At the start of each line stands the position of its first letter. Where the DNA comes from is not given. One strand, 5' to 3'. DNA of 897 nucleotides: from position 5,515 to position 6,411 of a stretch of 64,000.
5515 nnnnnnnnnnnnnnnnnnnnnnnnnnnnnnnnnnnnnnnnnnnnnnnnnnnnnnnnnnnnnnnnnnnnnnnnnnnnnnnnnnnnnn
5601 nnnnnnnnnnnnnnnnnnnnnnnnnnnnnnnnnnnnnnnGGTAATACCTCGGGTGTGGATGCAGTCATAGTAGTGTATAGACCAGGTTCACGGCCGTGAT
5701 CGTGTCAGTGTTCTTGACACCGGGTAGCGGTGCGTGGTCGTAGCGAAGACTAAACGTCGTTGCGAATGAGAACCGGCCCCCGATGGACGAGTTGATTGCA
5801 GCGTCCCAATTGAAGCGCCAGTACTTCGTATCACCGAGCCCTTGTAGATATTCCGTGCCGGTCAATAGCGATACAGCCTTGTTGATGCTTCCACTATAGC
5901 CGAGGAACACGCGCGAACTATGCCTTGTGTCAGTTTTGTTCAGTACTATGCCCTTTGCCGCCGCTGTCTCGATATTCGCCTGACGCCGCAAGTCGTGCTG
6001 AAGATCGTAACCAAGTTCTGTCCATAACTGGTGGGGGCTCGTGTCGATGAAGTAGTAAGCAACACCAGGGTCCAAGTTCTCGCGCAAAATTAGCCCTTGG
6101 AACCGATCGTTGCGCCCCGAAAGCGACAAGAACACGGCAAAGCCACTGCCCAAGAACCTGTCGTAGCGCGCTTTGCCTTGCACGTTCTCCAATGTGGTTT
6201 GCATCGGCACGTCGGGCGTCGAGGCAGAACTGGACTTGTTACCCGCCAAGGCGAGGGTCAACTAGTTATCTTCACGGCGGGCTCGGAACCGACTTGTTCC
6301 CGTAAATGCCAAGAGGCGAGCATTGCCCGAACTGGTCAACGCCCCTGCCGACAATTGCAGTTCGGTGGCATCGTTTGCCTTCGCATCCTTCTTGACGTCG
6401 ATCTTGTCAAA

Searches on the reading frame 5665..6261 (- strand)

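Call 33: search_protein_families(library=pfam, proteins=[window:5665-6261:-], max_evalue=0.001)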
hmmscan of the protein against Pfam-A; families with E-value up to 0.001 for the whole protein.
window:5665-6261:- (198 aa): 1 family
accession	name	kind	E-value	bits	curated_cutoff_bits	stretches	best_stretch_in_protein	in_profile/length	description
PF04338.18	DUF481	-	1e-26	94.7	21.1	1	20-196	45-209/210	Protein of unknown function, DUF481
